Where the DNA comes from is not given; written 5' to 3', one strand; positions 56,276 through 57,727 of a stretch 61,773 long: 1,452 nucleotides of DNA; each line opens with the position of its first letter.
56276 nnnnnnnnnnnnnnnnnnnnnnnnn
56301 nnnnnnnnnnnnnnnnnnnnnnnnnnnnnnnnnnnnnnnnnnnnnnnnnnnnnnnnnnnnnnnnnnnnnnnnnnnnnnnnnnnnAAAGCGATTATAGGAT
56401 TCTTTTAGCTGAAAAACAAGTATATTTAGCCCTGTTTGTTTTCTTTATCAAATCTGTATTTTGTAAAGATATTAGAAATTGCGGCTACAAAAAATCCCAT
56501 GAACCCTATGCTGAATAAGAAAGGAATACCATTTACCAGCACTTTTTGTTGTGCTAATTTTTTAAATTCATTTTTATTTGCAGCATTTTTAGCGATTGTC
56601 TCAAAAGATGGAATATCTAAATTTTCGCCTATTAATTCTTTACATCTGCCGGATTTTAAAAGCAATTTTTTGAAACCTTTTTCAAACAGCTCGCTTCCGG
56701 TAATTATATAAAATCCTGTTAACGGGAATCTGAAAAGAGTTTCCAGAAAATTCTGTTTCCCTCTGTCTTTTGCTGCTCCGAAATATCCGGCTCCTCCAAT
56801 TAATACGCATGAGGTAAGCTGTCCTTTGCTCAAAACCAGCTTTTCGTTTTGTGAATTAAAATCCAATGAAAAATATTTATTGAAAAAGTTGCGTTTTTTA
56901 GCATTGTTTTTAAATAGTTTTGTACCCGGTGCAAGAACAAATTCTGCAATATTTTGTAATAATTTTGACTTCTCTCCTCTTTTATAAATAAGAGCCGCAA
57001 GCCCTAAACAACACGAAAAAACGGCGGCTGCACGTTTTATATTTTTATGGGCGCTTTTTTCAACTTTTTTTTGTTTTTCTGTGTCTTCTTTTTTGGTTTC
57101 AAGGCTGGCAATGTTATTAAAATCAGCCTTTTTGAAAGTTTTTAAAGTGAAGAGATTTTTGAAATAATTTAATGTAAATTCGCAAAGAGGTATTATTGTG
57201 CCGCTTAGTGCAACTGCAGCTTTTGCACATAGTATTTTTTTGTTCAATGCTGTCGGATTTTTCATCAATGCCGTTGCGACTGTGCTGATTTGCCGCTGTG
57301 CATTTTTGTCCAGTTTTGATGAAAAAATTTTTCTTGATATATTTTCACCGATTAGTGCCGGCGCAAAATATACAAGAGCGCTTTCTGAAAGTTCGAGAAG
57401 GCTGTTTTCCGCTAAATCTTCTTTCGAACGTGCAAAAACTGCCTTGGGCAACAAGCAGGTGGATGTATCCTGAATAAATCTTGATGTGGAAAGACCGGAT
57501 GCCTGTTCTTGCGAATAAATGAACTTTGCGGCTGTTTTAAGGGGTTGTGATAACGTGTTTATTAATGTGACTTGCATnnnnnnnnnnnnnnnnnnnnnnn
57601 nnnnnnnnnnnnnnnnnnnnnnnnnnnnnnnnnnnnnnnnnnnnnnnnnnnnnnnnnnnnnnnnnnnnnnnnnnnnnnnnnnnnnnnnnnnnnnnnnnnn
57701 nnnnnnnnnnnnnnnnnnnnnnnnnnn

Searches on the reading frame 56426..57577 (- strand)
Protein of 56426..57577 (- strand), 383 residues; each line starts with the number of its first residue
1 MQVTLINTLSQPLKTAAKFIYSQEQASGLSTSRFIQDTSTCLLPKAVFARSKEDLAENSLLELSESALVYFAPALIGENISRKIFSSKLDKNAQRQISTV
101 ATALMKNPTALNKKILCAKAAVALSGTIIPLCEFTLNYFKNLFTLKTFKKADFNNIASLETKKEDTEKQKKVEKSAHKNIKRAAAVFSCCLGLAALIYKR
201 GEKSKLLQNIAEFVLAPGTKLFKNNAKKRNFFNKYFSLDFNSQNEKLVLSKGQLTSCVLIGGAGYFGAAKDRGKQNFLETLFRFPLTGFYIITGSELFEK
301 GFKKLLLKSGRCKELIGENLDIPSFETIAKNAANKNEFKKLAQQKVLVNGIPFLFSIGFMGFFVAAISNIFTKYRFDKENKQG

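Call 6: search_protein_families(library=pfam, proteins=[window:56426-57577:-], max_evalue=0.01)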
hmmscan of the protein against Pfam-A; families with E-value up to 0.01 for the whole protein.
window:56426-57577:- (383 aa): 0 families

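Call 9: find_homologous_proteins(query=window:56426-57577:-)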
Query window:56426-57577:- (383 aa): 1276 proteins with E <= 0.001 among 8000 candidates; the best 120 are listed.
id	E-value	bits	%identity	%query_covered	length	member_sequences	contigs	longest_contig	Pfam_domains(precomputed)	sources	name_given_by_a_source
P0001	1.6e-241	818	100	100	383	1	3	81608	-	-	-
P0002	2.2e-191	653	80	99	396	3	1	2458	-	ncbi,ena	-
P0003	1.7e-174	598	74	100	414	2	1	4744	-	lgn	-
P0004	4.4e-173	593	72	100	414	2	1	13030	-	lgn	-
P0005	9.7e-173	592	74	99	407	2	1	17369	-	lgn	-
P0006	4.5e-172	590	73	99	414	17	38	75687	-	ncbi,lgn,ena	-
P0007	2.3e-171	587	72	100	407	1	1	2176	-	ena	-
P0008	1.4e-170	585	71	100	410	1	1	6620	-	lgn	-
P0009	1.2e-169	582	72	99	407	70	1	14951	-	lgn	-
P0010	2.9e-169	580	72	99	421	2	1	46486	-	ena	-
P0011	3.1e-169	580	72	100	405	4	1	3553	-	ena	-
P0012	6.4e-169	579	72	99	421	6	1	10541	-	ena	-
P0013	6.5e-169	579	71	99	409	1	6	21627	-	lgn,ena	-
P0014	8.6e-169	579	71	99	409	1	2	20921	-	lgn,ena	-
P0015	8.9e-169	579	71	99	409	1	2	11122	-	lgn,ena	-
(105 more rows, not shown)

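Call 14: find_related_loci(query=A1, collection=genome_contigs, flank=4000)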
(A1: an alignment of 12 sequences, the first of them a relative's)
Query A1 (383 aa) in genome_contigs; peptide patterns used: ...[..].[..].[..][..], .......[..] (x = any residue, [..] = any of these).
259 stretches matched a pattern; 145 encode a relative of the query (tblastn E <= 1e-3); the best 80 are kept; 80 distinct loci.
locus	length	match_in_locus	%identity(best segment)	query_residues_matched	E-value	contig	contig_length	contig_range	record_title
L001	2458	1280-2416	80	1-379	0e+0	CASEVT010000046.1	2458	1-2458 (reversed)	uncultured bacterium isolate Batch6_idba_bin.362 genome assembly, contig: Batch6_idba_bin.362.fa_k87_6216869, whole geno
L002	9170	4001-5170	73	1-381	0e+0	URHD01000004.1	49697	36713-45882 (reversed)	uncultured bacterium isolate UMGS1001 genome assembly, contig: NODE_325_length_49697_cov_4.689356, whole genome shotgun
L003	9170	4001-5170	73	1-381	0e+0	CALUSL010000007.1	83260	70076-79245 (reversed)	MAG: Candidatus Gastranaerophilales bacterium isolate BRZ_CA__bin86 genome assembly, contig: BRZ_CA__NODE_340_length_832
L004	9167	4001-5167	72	1-382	0e+0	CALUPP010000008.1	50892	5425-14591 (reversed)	MAG: Candidatus Gastranaerophilales bacterium isolate E02__bin260 genome assembly, contig: E02__k127_5707407, whole geno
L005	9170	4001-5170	72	1-381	0e+0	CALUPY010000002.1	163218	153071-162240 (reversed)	MAG: Candidatus Gastranaerophilales bacterium isolate BRZ_BN__bin44 genome assembly, contig: BRZ_BN__NODE_98_length_1632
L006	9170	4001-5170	71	1-381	0e+0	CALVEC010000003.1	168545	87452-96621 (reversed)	MAG: Candidatus Gastranaerophilales bacterium isolate BRZ_GG__bin60 genome assembly, contig: BRZ_GG__NODE_103_length_168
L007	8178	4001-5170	72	1-381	4e-179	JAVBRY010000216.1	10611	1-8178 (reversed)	MAG: Candidatus Gastranaerophilaceae bacterium isolate EPI_MAG_00209 c_000002747103, whole genome shotgun sequence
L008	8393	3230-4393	71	1-379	2e-177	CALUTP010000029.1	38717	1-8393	MAG: Candidatus Gastranaerophilales bacterium isolate E02__bin124 genome assembly, contig: E02__k127_2914715, whole geno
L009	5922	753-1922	70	1-381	8e-176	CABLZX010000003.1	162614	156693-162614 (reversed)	MAG: uncultured Brachyspira sp. isolate MGYG-HGUT-02153 genome assembly, contig: GUT_GENOME131708_3, whole genome shotgu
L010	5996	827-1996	70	1-381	2e-175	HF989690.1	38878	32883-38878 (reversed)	Brachyspira sp. CAG:484 genomic scaffold, scf45, whole genome shotgun sequence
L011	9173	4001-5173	70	1-381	3e-175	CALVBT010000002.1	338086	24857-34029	MAG: Candidatus Gastranaerophilales bacterium isolate BRZ_PB__bin5 genome assembly, contig: BRZ_PB__NODE_13_length_33808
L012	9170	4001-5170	68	1-381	6e-172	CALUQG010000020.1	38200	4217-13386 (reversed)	MAG: Candidatus Gastranaerophilales bacterium isolate BRZ_DT__bin26 genome assembly, contig: BRZ_DT__NODE_985_length_382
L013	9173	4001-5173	66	1-382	1e-171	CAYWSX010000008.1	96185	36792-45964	MAG TPA_asm: uncultured Muribaculaceae bacterium isolate SRP242652_co1_172 genome assembly, contig: NODE_198_length_9618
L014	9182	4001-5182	68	1-383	4e-171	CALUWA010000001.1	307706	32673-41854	MAG: Candidatus Gastranaerophilales bacterium isolate BRZ_PS__bin4 genome assembly, contig: BRZ_PS__NODE_23_length_30770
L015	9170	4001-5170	66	1-381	9e-171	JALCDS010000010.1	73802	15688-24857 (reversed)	MAG: Clostridiaceae bacterium isolate UW_TS_GAST1_1 Ga0455801_000062, whole genome shotgun sequence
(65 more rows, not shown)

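Call 26: search_solved_structures(query=A1, max_evalue=1)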
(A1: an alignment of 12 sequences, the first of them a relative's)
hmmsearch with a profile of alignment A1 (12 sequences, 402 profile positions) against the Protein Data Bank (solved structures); distinct sequences matched with E-value up to 1: 1.
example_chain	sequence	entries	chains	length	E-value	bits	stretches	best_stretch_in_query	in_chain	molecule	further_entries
3oqh_A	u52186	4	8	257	0.99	11.2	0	59-116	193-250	Putative uncharacterized protein yvmC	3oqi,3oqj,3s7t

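Call 27: search_protein_families(library=ncbifam, proteins=[window:56426-57577:-], max_evalue=1)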
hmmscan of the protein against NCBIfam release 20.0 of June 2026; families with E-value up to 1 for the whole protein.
window:56426-57577:- (383 aa): 0 families
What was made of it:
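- On Classical trp operon leader (Rfam RF00513 Trp_leader): The cargo has no Pfam, NCBIfam or PDB match (calls 6, 26, 27).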

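Call 34: predict_structure(alignment_id=A1)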
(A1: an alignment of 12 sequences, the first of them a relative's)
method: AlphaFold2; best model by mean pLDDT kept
length: 383 residues; sequences in the alignment: 12
mean_pLDDT: 58.9   pTM: 0.58
mean pLDDT of the five models: 58.9, 54.2, 50.5, 45.3, 42.9
residues with pLDDT >= 90: 35; 70-90: 102; 50-70: 65; < 50: 181
segments of 3 or more residues with pLDDT < 50: 1-54, 147-162, 274-383
pLDDT, mean of each block of 10 residues (from residue 1): 32 43 43 46 44 50 57 70 86 84 88 92 80 70 52 36 64 82 85 91 91 91 87 82 71 67 65 50 42 39 37 31 27 31 29 32 36 41 45
secondary structure, 60 per line:
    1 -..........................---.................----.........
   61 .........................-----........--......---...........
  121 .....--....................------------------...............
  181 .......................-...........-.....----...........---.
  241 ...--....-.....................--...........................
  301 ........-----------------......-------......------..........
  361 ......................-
elements in order: H2-27 H31-47 H52-85 H91-98 H101-106 H110-125 H128-147 H166-203 H205-215 H217-221 H226-236 E240-243 E246-249 H251-271 H274-308 H326-331 H339-344 H351-382
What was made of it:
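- Tried and rejected: The first AlphaFold model, from 12 sequences, was poor (pLDDT 59; call 34).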

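Call 35: search_protein_representatives(alignment_id=A1)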
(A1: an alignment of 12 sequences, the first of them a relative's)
Query: 12 sequences, 402 profile positions. Proteins with E-value up to 0.001 (for the whole library): 217; up to 1e-10: 162; up to 1e-30: 57. The best 150 are listed.
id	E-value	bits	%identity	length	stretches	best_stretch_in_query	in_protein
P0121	2.0e-155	533.8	-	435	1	4-395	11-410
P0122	6.0e-137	473.0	-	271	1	129-395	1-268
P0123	9.8e-135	465.7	-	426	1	9-398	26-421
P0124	4.1e-126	437.3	-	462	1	5-397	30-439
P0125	2.7e-111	388.5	-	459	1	9-392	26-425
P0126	3.7e-103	361.7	-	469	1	5-396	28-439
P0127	5.2e-103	361.2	-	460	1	4-388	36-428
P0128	9.5e-101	353.8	-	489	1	1-232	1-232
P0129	1.5e-97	343.3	-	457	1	7-396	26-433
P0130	5.5e-97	341.4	-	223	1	143-354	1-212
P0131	1.5e-91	323.5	-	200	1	198-391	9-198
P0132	9.5e-91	320.8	-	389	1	13-394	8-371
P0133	1.0e-90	320.7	-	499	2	45-395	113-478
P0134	9.1e-89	314.3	-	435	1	6-395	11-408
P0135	2.0e-88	313.2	-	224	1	229-394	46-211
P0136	2.6e-85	302.9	-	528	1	18-393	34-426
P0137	4.7e-82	292.2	-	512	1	16-398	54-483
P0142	1.6e-62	227.9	-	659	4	107-242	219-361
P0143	3.8e-57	210.2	-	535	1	27-391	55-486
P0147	3.1e-39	151.2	-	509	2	29-209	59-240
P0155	1.6e-36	142.3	-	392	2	5-195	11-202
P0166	1.7e-32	129.0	-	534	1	18-393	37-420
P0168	2.4e-32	128.5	-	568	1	14-395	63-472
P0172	1.2e-31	126.2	-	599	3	105-314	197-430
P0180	6.4e-30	120.5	-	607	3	75-306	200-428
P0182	8.5e-30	120.1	-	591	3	16-214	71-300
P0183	1.2e-29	119.6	-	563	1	20-398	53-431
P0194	1.9e-27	112.4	-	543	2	23-216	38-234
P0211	8.0e-24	100.4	-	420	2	9-213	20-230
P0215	3.6e-23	98.3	-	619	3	110-318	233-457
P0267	4.6e-13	65.0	-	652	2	24-99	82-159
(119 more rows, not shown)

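Call 36: search_protein_families(library=pfam, proteins=[P0142, P0172, P0180, P0215, P0136, P0137, P0143, P0168, P0183, P0267], max_evalue=0.01)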
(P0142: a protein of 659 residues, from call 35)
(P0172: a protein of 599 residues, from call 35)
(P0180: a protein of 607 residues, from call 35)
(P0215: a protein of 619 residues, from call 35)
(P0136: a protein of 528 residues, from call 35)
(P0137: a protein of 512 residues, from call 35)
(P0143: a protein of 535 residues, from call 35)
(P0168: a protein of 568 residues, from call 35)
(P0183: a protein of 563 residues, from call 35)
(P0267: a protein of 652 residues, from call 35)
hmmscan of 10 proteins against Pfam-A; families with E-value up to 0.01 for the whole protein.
P0142 (659 aa): 0 families

P0172 (599 aa): 0 families

P0180 (607 aa): 1 family
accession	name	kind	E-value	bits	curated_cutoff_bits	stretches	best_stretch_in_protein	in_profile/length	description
PF19971.4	TCAD2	-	0.0019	18.8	27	1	285-331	30-73/90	Ternary complex associated domain 2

P0215 (619 aa): 0 families

P0136 (528 aa): 0 families

P0137 (512 aa): 0 families

P0143 (535 aa): 0 families

P0168 (568 aa): 0 families

P0183 (563 aa): 0 families

P0267 (652 aa): 0 families
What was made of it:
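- Tried and rejected: Pfam, NCBIfam and PDB sequence searches gave nothing (calls 6, 26, 27, 36).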

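Call 40: find_encoding_contigs(protein=P0125, flank=3000, max_places=3)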
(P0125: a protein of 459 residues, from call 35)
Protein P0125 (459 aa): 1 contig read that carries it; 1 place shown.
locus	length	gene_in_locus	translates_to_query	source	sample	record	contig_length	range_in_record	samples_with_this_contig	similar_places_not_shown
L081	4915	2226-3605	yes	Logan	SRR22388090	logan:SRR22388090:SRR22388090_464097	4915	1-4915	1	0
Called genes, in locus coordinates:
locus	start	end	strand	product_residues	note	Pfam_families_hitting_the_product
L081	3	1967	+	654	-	?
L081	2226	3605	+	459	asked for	-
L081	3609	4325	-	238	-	PF03740:PdxJ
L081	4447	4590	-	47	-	-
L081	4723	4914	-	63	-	?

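Call 42: find_encoding_contigs(protein=P0134, flank=3000, max_places=3)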
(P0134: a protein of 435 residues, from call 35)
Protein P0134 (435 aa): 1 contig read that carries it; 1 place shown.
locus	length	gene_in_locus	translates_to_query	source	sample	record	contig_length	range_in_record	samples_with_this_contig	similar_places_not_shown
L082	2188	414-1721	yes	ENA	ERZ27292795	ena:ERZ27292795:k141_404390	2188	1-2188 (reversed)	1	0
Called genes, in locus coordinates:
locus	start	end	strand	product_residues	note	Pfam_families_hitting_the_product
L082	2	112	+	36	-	?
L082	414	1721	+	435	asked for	-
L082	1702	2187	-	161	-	?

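Call 43: find_encoding_contigs(protein=P0121, flank=3000, max_places=3)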
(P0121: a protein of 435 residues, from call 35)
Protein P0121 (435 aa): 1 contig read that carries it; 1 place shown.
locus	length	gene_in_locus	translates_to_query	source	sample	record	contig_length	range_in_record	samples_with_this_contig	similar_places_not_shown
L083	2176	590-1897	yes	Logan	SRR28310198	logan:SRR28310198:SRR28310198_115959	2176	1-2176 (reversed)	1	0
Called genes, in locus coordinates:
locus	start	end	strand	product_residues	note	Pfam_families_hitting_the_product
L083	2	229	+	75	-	?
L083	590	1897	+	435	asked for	-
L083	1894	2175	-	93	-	?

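Call 47: find_encoding_contigs(protein=P0126, flank=2500, max_places=2)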
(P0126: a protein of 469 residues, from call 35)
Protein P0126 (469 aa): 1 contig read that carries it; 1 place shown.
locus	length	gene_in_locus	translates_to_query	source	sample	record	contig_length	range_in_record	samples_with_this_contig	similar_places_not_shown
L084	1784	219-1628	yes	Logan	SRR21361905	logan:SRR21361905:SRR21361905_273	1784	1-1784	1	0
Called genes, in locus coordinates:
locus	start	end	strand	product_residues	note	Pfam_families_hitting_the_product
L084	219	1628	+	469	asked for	-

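Call 48: find_encoding_contigs(protein=P0129, flank=2500, max_places=2)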
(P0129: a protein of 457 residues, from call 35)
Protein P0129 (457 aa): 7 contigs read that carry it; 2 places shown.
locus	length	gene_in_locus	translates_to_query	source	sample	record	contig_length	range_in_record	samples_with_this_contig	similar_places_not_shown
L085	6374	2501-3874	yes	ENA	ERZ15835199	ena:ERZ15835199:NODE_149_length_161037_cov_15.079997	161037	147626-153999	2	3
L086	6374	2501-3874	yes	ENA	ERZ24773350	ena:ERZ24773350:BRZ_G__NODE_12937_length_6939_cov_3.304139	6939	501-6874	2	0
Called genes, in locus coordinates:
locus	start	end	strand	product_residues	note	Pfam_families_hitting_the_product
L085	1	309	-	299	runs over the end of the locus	-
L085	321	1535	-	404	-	PF00817:IMS, PF11798:IMS_HHH (faint), PF11799:IMS_C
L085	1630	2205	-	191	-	PF00717:Peptidase_S24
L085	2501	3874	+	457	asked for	-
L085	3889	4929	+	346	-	PF08240:ADH_N, PF01262:AlaDh_PNT_C (weak), PF16912:Glu_dehyd_C (faint), PF00107:ADH_zinc_N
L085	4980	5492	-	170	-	-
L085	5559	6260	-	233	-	PF01138:RNase_PH, PF03725:RNase_PH_C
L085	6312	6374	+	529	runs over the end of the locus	PF00133:tRNA-synt_1, PF01406:tRNA-synt_1e (weak), PF01921:tRNA-synt_1f (faint), PF09334:tRNA-synt_1g, PF00133:tRNA-synt_1, PF01406:tRNA-synt_1e (weak)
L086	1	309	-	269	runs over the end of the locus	?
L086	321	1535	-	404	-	PF00817:IMS, PF11798:IMS_HHH (faint), PF11799:IMS_C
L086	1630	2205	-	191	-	PF00717:Peptidase_S24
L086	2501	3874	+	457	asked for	-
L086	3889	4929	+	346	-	PF08240:ADH_N, PF01262:AlaDh_PNT_C (faint), PF00107:ADH_zinc_N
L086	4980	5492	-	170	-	-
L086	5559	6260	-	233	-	PF01138:RNase_PH, PF03725:RNase_PH_C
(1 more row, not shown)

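Call 68: predict_structure(alignment_id=A3)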
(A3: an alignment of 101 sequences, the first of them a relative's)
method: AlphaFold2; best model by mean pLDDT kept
length: 383 residues; sequences in the alignment: 101
mean_pLDDT: 92.0   pTM: 0.88
mean pLDDT of the five models: 92.0, 90.9, 90.8, 90.7, 89.6
residues with pLDDT >= 90: 299; 70-90: 75; 50-70: 8; < 50: 1
segments of 3 or more residues with pLDDT < 50: none
pLDDT, mean of each block of 10 residues (from residue 1): 78 94 92 92 78 73 89 95 95 95 95 97 96 94 91 86 92 98 98 98 96 97 96 97 95 97 95 92 91 91 93 89 92 91 95 92 84 87 85
secondary structure, 60 per line:
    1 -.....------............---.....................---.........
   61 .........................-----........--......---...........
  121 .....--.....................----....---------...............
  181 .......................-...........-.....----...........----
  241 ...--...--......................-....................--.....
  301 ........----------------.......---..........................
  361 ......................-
elements in order: H2-6 H13-24 H28-48 H52-85 H91-98 H101-106 H110-125 H128-148 H153-156 H166-203 H205-215 H217-221 H226-236 E241-243 E246-248 H251-272 H274-293 H296-308 H325-331 H335-382
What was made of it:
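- Tried and rejected: A 101-sequence alignment gave pLDDT 92 (call 68).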

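Call 70: fold_search(model_id=the predicted structure, library=pdb)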
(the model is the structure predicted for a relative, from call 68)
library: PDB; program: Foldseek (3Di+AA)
matches with E <= 10: 416; with E <= 0.001: 0
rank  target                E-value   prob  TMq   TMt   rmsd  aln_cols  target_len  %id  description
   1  8zx5_R                1.8e-01  0.41  0.20  0.24  14.3       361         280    8  AM251-bound GPR55 in complex with G13 (released 2024-11-13)
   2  1wp1_B                3.3e-01  0.11  0.12  0.12  28.6       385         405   11  Crystal structure of the drug-discharge outer membrane protein, OprM (released 2004-11-02)
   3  6z4v_AAA              3.4e-01  0.44  0.22  0.19  14.5       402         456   10  Crystal structure of the neurotensin receptor 1 (NTSR1-H4bmx) in complex with NTS8-13 (released 2021-02-10)
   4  9a3i_P                3.7e-01  0.23  0.19  0.16  14.1       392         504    8  Parathyroid hormone receptor type 1 in complex with a long-acting parathyroid hormone analog and arrestin 2 (6u1n-base (released 2023-03-27)
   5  4akk_A                4.4e-01  0.16  0.17  0.17  23.2       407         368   10  Structure of the NasR transcription antiterminator (released 2012-06-20)
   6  4q4j_A                4.6e-01  0.12  0.13  0.10  28.5       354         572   12  Structure of crosslinked TM287/288_S498C_S520C mutant (released 2014-07-16)
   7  7lci_R                4.8e-01  0.25  0.20  0.19  16.0       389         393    9  PF 06882961 bound to the glucagon-like peptide-1 receptor (GLP-1R):Gs complex (released 2021-01-20)
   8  8vp8_A                4.8e-01  0.11  0.14  0.11  25.4       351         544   13  Cryo-EM structure of the ABC transporter PCAT1 bound with ATP and Substrate (released 2024-10-30)
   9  4bv0_A                5.2e-01  0.41  0.23  0.28  16.1       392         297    8  High Resolution Structure of Evolved Agonist-bound Neurotensin Receptor 1 Mutant without Lysozyme Fusion (released 2014-01-29)
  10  7rtt_A                5.4e-01  0.06  0.11  0.11  36.9       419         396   12  Cryo-EM structure of a TTYH2 cis-dimer (released 2021-08-25)
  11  9k0x_I                5.9e-01  0.16  0.17  0.21  18.8       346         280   11  Cryo-EM structure of ATP-bound P2Y purinoceptor 2-miniGq-Nb35 complex (released 2025-06-11)
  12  9ge3_R                6.7e-01  0.23  0.20  0.24  14.9       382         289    8  Structure of GPR55 in complex with G13 and endogenous lipid agonist lysophosphatidylinositol (released 2025-03-05)
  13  8vp6_A                6.7e-01  0.14  0.16  0.11  26.0       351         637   13  Cryo-EM structure of the ABC transporter PCAT1 bound with Mg_class_2 (released 2024-10-30)
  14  7fij                  7.3e-01  0.13  0.16  0.13  15.6       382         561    8  luteinizing hormone/choriogonadotropin receptor (released 2021-09-29)
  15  8vp5_A                7.3e-01  0.10  0.15  0.10  25.6       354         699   12  Cryo-EM structure of the ABC transporter PCAT1 bound with ADP and Substrate (released 2024-10-30)
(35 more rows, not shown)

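Call 71: list_cluster_members(proteins=[P0147, P0172, P0194, P0211, P0125, P0129, P0134, P0166, P0182, P0155])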
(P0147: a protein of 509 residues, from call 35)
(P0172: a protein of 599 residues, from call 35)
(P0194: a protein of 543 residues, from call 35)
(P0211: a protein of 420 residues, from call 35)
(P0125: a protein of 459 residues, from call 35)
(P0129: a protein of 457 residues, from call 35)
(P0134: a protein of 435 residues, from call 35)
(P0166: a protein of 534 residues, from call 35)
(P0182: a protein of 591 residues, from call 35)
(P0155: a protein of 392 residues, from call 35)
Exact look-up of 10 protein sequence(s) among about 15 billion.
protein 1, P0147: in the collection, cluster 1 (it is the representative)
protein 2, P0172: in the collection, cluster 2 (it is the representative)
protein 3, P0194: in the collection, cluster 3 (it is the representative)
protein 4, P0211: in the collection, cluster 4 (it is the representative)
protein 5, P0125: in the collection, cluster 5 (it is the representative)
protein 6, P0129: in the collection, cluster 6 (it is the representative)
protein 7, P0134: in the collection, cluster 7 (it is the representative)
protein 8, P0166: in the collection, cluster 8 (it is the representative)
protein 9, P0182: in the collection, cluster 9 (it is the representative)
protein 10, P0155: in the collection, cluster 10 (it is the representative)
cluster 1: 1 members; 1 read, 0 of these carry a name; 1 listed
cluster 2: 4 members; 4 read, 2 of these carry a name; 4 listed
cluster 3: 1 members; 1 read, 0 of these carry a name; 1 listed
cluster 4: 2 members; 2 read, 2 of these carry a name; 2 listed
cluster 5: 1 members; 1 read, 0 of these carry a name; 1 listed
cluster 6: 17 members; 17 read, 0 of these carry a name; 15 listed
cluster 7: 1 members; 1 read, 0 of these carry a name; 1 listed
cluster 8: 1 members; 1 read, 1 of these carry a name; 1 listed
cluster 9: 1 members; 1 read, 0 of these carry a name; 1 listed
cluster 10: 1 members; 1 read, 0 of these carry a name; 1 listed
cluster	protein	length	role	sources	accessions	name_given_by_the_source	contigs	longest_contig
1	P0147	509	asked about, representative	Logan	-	-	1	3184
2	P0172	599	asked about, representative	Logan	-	-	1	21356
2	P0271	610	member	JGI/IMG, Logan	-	hypothetical protein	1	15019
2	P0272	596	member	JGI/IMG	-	hypothetical protein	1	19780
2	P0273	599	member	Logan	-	-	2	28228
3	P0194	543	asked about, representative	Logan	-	-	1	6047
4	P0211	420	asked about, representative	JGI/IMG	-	hypothetical protein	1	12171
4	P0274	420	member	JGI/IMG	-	hypothetical protein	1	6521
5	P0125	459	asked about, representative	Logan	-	-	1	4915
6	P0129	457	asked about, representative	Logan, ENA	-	-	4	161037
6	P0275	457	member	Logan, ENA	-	-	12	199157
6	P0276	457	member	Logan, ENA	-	-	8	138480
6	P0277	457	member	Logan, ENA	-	-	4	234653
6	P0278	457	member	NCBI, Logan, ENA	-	-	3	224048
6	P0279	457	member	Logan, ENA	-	-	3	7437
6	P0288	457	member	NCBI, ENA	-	-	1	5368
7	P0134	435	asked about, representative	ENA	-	-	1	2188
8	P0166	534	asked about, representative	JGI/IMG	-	hypothetical protein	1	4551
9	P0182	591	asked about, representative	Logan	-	-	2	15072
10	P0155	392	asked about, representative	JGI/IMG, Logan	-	-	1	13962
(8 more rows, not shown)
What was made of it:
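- Tried and rejected: Cluster names are all 'hypothetical protein' (call 71).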

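Call 72: find_encoding_contigs(protein=P0278, flank=1500, max_places=6)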
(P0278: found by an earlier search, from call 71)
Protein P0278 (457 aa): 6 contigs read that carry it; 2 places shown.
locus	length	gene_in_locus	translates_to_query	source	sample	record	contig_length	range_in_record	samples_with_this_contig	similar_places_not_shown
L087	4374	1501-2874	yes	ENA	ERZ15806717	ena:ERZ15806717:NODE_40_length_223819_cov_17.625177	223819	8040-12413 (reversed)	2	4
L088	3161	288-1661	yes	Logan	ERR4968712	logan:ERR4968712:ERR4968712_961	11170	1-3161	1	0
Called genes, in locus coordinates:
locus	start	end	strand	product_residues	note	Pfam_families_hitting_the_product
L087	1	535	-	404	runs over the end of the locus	PF00817:IMS, PF11798:IMS_HHH (faint), PF11799:IMS_C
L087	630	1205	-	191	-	PF00717:Peptidase_S24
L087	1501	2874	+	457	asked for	-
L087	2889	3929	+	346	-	PF08240:ADH_N, PF16912:Glu_dehyd_C (faint), PF00107:ADH_zinc_N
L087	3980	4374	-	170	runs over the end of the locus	-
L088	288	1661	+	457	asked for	-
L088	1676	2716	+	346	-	PF08240:ADH_N, PF16912:Glu_dehyd_C (faint), PF00107:ADH_zinc_N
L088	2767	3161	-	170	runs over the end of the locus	-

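Call 73: find_encoding_contigs(protein=P0288, flank=1500, max_places=4)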
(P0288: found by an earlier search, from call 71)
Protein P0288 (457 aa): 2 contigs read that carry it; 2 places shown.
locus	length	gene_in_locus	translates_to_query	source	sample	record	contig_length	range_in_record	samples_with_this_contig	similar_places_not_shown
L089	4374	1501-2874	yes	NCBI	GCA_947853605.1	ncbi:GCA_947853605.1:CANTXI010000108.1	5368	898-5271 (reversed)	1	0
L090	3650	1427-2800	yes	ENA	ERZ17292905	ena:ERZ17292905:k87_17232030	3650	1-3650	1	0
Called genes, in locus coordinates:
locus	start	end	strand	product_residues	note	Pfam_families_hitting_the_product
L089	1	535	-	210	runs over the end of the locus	?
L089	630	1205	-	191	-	PF00717:Peptidase_S24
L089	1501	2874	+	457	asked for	-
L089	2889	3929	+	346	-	PF08240:ADH_N, PF16912:Glu_dehyd_C (faint), PF00107:ADH_zinc_N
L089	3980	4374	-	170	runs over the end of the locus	-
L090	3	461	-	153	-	?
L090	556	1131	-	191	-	PF00717:Peptidase_S24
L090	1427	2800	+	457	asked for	-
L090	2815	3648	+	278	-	?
